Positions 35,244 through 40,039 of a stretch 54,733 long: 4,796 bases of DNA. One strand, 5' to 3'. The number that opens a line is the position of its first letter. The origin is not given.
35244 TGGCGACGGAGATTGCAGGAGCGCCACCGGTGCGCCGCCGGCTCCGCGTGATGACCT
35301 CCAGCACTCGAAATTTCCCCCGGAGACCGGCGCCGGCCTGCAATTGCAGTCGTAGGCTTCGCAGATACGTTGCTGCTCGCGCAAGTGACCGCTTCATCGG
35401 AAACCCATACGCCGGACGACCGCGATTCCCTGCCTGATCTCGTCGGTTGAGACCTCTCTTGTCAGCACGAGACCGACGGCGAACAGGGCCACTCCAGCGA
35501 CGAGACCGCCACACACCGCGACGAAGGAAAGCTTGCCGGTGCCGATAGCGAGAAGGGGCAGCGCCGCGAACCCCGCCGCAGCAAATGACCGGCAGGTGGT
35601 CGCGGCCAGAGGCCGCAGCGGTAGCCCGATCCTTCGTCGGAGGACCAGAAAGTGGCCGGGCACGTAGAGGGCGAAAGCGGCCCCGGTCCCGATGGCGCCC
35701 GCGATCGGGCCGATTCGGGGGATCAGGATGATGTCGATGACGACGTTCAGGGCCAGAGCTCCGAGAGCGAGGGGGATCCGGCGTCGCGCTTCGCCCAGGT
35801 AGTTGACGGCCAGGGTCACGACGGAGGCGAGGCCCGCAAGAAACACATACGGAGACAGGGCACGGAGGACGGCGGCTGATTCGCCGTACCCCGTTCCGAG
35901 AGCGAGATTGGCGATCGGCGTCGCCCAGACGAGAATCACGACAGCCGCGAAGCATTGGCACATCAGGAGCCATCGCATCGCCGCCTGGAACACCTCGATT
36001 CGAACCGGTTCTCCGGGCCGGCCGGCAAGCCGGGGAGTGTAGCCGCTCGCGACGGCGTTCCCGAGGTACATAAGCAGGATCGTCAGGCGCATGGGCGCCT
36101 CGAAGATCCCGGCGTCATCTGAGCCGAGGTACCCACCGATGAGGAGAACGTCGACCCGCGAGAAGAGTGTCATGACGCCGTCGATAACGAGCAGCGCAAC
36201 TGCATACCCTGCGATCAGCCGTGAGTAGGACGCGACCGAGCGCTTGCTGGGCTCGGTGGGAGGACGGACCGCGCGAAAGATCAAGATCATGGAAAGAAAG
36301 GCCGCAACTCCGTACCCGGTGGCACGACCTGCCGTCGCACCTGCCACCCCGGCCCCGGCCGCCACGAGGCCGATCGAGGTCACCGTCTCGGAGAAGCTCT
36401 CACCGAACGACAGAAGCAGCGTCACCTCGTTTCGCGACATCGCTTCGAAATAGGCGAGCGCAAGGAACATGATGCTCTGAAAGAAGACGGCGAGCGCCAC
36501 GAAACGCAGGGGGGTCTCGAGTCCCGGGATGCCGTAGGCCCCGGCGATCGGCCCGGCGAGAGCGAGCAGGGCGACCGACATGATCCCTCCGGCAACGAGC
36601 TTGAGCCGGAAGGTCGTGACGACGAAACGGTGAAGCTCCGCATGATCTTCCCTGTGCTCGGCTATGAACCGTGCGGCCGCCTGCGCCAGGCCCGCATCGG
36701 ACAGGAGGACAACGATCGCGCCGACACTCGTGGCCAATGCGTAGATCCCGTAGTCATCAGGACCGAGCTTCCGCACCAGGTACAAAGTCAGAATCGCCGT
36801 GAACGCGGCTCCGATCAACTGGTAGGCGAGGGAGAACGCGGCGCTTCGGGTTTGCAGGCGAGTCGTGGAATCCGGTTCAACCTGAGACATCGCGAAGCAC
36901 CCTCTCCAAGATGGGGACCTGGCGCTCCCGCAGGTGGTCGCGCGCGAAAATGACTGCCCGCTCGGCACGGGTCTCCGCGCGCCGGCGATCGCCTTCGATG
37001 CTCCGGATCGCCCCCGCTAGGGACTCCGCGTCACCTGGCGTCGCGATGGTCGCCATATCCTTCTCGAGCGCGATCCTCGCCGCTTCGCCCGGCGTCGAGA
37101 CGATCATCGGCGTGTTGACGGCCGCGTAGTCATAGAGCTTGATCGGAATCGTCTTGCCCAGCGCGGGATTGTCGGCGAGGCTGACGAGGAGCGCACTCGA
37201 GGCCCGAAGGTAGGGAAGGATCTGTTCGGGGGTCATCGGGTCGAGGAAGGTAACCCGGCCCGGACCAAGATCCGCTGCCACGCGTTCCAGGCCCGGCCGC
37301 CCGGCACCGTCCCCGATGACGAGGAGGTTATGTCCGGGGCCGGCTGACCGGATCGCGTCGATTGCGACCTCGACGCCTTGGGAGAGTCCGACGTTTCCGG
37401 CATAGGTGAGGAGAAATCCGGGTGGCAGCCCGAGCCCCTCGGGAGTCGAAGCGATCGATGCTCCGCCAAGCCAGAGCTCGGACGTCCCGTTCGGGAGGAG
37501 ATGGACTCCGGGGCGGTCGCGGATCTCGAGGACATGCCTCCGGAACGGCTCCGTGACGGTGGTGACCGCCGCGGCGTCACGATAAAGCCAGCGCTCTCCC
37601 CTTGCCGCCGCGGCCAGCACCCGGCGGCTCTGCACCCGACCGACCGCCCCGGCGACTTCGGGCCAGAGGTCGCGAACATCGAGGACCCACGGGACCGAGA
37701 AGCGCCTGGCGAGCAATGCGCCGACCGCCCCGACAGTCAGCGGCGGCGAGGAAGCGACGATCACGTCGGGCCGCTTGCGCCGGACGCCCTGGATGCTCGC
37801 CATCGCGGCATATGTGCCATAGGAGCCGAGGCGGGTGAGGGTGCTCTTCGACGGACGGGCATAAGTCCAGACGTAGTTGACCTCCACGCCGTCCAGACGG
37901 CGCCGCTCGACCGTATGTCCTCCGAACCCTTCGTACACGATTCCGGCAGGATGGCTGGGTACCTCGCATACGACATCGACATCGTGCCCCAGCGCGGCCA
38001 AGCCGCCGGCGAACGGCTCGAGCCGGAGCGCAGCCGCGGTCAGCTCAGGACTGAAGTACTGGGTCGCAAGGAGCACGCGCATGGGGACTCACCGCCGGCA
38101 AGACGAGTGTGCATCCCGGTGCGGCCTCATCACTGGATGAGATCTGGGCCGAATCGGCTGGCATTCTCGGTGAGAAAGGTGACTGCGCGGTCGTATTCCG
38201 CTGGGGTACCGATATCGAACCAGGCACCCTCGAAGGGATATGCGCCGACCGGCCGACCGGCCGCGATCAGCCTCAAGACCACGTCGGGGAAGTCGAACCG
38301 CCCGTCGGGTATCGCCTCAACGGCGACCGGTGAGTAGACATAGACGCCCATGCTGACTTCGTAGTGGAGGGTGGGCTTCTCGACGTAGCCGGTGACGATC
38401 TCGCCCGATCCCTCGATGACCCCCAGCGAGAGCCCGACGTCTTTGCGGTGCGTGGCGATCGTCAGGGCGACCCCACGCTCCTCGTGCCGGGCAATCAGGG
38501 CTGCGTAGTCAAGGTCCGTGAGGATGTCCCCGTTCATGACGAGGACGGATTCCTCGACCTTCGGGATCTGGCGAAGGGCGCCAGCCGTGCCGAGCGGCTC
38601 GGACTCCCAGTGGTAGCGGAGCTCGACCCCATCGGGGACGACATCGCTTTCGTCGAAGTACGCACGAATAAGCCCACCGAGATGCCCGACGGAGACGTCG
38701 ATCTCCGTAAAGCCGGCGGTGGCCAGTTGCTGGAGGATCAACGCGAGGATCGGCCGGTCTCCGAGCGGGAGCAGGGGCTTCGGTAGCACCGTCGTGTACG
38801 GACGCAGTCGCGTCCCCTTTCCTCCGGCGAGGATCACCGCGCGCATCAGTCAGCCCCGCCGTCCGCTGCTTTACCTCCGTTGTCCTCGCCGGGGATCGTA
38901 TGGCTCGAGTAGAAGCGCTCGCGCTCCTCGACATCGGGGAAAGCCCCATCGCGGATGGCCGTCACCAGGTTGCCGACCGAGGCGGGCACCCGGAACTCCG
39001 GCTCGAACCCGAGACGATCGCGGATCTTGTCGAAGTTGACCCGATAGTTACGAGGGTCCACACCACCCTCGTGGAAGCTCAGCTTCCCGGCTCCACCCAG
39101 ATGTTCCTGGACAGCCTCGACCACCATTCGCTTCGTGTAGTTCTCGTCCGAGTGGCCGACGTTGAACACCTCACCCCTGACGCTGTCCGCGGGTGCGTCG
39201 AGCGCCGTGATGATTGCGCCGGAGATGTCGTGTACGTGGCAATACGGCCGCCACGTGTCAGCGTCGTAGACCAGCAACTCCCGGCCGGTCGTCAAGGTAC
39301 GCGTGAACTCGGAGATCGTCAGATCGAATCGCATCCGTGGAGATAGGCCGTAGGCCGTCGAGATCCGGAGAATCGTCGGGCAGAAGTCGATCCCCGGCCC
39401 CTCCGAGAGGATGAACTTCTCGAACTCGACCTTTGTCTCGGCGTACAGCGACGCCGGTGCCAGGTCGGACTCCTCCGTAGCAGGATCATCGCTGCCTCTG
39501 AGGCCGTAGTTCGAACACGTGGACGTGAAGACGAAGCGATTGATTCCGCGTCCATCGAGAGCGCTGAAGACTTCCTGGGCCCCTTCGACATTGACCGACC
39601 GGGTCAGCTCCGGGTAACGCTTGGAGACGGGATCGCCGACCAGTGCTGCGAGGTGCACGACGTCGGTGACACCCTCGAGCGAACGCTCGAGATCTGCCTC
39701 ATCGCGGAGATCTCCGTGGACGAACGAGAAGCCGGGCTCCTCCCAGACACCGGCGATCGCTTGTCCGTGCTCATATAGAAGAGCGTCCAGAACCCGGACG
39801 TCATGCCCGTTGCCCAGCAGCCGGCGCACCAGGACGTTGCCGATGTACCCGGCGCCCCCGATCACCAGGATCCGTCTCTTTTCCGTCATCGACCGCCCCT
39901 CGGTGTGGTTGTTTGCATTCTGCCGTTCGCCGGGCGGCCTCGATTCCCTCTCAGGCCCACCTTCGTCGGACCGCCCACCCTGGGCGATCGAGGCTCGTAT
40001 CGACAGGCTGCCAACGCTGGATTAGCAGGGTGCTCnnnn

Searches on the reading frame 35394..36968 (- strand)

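Call 10: search_protein_families(library=pfam, proteins=[window:35394-36968:-], max_evalue=0.001)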
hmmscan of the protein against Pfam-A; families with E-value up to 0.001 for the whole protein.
window:35394-36968:- (524 aa): 2 families
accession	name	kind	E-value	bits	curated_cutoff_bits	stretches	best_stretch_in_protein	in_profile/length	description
PF13440.11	Polysacc_synt_3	-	9.8e-25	87.8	23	1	64-364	2-291/293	Polysaccharide biosynthesis protein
PF01943.22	Polysacc_synt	-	1.7e-22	80.6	28.2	1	41-304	3-259/274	Polysaccharide biosynthesis protein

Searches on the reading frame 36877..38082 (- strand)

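Call 10: search_protein_families(library=pfam, proteins=[window:36877-38082:-], max_evalue=0.001)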
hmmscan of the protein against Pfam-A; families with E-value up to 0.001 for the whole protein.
window:36877-38082:- (401 aa): 5 families
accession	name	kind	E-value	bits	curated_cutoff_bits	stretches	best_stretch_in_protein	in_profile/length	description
PF13579.12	Glyco_trans_4_4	-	9e-24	85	29.7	1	20-199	6-158/158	Glycosyl transferase 4-like domain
PF13439.12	Glyco_transf_4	-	1.2e-11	45.3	28.5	1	25-199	12-165/170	Glycosyltransferase Family 4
PF13692.12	Glyco_trans_1_4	-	1.8e-11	44.9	27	1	225-362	4-139/142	Glycosyl transferases group 1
PF00534.26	Glycos_transf_1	-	2.1e-11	44.1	26.4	1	224-373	17-166/172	Glycosyl transferases group 1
PF13524.12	Glyco_trans_1_2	-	0.00071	20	25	0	241-378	6-129/144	Glycosyl transferase-like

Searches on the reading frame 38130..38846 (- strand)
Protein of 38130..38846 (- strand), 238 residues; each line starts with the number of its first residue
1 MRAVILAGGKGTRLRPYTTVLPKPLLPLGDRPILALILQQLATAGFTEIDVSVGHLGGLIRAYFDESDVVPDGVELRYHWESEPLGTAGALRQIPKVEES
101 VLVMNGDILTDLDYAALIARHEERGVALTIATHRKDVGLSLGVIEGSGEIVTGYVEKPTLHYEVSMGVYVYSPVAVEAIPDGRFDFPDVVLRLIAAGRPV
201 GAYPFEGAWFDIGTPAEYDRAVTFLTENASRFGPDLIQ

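Call 10: search_protein_families(library=pfam, proteins=[window:38130-38846:-], max_evalue=0.001)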
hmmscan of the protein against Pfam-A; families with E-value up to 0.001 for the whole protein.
window:38130-38846:- (238 aa): 2 families
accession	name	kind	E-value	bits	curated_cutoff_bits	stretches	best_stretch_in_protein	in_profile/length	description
PF00483.29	NTP_transferase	-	6.8e-35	121.3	21.2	1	3-226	2-243/245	Nucleotidyl transferase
PF12804.13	NTP_transf_3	-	4.9e-12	46.7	27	1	3-138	1-128/160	MobA-like NTP transferase domain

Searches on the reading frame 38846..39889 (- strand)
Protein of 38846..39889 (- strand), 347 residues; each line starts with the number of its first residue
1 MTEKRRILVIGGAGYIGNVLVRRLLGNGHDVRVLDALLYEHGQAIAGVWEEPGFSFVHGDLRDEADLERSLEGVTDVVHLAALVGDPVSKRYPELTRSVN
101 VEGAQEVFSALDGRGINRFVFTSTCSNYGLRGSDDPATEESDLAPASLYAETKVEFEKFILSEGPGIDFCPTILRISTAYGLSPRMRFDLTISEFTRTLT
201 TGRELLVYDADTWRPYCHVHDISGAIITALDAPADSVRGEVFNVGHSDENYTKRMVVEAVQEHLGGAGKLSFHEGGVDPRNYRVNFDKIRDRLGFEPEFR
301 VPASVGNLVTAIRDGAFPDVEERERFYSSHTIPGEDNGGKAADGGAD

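Call 10: search_protein_families(library=pfam, proteins=[window:38846-39889:-], max_evalue=0.001)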
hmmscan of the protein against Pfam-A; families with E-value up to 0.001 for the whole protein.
window:38846-39889:- (347 aa): 8 families
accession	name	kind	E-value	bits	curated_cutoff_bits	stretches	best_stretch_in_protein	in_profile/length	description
PF01370.27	Epimerase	-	4e-43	148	20.9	1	7-245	1-240/240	NAD dependent epimerase/dehydratase family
PF16363.11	GDP_Man_Dehyd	-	7e-27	95.2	27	1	8-301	1-325/332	GDP-mannose 4,6 dehydratase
PF01073.25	3Beta_HSD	-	1.4e-20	74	22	1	8-229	1-228/280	3-beta hydroxysteroid dehydrogenase/isomerase family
PF05368.20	NmrA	-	1.6e-11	44.8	27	1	4-137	2-120/298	NmrA-like family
PF04321.23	RmlD_sub_bind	-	1.5e-10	41.1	27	1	6-242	2-210/287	RmlD substrate binding domain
PF13460.12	NAD_binding_10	-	2.8e-09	37.6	27.2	1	11-129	1-103/184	NAD(P)H-binding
PF02719.21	Polysacc_synt_2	-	3.2e-08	33.6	20.2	1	7-124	1-128/293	Polysaccharide biosynthesis protein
PF07993.18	NAD_binding_4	-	7.3e-07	29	20.1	1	64-181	79-209/258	Male sterility protein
